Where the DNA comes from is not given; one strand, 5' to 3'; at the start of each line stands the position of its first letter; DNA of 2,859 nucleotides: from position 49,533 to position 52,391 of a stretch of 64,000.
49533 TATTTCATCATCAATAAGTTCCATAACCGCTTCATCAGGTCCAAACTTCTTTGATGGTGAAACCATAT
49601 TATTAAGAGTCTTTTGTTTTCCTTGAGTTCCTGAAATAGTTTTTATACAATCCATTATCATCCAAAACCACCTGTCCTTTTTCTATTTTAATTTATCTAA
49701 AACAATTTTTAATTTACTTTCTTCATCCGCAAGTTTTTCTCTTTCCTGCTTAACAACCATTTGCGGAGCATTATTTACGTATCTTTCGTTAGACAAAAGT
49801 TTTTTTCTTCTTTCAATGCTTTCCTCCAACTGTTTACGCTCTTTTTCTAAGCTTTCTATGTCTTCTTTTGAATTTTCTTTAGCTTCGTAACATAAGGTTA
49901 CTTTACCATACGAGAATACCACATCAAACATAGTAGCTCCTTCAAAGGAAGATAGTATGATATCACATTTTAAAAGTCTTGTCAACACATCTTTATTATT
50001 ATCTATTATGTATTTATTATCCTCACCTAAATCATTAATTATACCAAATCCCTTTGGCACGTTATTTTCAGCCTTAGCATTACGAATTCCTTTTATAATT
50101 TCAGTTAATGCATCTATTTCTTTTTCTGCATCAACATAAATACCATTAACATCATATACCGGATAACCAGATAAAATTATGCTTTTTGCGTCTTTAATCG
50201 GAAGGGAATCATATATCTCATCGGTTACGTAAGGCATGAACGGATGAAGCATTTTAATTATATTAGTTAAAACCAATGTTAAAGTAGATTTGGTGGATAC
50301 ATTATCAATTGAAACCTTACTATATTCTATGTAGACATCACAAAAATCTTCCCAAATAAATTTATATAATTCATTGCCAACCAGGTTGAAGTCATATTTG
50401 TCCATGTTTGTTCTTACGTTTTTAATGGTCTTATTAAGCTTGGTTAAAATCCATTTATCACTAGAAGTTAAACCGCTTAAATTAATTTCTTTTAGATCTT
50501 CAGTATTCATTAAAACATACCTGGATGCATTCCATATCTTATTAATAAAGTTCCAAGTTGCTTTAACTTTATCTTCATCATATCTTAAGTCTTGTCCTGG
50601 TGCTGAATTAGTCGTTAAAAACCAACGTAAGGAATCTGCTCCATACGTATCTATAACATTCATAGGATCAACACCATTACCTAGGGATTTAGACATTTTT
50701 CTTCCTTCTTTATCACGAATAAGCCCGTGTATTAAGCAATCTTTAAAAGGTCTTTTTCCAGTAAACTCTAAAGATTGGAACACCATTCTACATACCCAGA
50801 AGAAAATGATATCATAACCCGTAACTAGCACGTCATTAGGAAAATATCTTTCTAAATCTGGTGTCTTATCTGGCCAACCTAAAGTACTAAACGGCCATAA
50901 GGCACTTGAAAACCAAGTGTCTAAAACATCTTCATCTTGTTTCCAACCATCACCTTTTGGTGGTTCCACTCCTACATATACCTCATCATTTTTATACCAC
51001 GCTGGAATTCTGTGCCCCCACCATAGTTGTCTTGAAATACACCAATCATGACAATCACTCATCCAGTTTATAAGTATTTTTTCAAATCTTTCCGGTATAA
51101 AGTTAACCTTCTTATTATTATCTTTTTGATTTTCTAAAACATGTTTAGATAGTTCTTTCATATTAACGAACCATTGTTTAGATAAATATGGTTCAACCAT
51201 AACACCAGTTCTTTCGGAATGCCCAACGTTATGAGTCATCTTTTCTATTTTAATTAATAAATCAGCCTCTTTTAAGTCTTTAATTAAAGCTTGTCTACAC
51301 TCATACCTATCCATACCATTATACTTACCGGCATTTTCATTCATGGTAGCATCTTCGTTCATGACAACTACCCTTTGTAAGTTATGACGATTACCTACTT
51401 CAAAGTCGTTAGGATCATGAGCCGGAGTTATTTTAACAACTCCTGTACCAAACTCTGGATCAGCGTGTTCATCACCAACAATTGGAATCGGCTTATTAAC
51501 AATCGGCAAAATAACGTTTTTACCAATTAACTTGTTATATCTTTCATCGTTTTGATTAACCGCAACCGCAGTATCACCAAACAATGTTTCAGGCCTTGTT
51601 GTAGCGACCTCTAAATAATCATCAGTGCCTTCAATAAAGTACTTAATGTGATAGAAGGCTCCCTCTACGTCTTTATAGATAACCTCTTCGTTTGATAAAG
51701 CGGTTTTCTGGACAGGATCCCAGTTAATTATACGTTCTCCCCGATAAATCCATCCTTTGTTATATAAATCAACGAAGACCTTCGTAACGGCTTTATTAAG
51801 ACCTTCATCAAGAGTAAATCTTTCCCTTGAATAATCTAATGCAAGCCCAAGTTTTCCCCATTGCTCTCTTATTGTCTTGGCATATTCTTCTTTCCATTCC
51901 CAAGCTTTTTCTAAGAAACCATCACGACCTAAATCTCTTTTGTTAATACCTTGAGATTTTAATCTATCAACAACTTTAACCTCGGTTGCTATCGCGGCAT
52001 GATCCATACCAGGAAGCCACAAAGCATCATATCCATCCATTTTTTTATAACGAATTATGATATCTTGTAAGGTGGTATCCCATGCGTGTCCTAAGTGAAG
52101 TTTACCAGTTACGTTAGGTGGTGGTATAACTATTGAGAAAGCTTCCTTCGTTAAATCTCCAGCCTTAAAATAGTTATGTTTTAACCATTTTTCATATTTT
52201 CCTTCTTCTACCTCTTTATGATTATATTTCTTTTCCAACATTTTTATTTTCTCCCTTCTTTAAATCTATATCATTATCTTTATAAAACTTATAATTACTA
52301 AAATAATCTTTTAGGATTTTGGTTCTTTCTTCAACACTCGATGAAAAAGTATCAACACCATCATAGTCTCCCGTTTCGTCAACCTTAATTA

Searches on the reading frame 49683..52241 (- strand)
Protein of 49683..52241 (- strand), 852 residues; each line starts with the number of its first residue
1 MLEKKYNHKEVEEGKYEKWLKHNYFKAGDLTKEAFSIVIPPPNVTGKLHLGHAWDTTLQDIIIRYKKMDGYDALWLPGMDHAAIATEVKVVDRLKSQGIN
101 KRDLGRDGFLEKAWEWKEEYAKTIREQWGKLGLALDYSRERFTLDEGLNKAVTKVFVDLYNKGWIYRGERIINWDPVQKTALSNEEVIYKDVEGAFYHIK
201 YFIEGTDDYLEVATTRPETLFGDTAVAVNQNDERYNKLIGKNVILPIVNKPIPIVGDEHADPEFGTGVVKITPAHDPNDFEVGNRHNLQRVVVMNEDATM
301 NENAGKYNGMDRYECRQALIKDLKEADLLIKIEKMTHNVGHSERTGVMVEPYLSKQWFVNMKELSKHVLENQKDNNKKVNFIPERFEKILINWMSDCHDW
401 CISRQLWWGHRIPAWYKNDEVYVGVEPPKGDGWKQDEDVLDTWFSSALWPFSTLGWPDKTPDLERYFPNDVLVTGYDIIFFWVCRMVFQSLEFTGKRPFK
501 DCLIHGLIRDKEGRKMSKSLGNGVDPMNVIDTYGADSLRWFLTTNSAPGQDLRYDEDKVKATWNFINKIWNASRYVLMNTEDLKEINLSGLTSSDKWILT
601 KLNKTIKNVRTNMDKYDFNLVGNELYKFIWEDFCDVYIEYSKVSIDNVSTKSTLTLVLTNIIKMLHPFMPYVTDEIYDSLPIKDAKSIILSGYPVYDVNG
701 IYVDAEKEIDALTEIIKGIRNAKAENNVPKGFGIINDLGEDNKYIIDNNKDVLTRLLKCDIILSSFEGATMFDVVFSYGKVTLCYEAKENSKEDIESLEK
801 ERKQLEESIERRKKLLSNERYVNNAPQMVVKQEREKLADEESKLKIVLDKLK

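Call 41: search_protein_families(library=ncbifam, proteins=[window:49683-52241:-], max_evalue=1e-20)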
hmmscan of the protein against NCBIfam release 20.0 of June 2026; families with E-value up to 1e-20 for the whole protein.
window:49683-52241:- (852 aa): 15 families
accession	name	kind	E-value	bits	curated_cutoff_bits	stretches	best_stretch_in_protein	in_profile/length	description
NF004349.1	PRK05729.1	equivalog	0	1144.3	704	1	3-848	1-857/860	valine--tRNA ligase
TIGR00422.1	valS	equivalog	0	1073.9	612.1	1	3-837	2-862/863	valine--tRNA ligase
NF011492.0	PRK14900.1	equivalog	2.8e-253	843.3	1783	1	2-840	9-879/1044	valine--tRNA ligase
NF009687.0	PRK13208.1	equivalog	1.8e-181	605.2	738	1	2-729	6-751/801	valine--tRNA ligase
TIGR00392.1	ileS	equivalog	2.7e-124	416.3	621.4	3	429-726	525-836/861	isoleucine--tRNA ligase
NF000540.1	alt_ValS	exception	1.9e-100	337.1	900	2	10-420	8-452/827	valine--tRNA ligase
NF008957.0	PRK12300.1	subfamily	5.6e-68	229.8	677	2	465-835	576-924/946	leucine--tRNA ligase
NF000258.1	MupB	exception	3.9e-64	217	1900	1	434-809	507-882/1033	mupirocin-resistant isoleucine--tRNA ligase MupB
NF000257.1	MupA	exception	7.1e-61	206.1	1900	1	428-725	496-803/1024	mupirocin-resistant isoleucine--tRNA ligase MupA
NF040702.1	ileS_w_GNAT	exception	3e-60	203.9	1999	1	430-680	698-956/1100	isoleucine--tRNA ligase, N-acetyltransferase domain-containing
TIGR00396.1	leuS_bact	equivalog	3.1e-52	177.8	548.4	1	514-684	604-762/843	leucine--tRNA ligase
TIGR00395.1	leuS_arch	equivalog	1.1e-51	175.9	648.5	2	462-734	567-816/938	leucine--tRNA ligase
TIGR00398.1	metG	equivalog_domain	7.8e-37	127.2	336.35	1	354-685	181-506/530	methionine--tRNA ligase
NF008900.0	PRK12267.1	equivalog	9.9e-31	106.9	598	0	339-684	143-480/648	methionine--tRNA ligase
NF001100.0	PRK00133.1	equivalog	4.3e-21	75.1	587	0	352-684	185-506/676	methionine--tRNA ligase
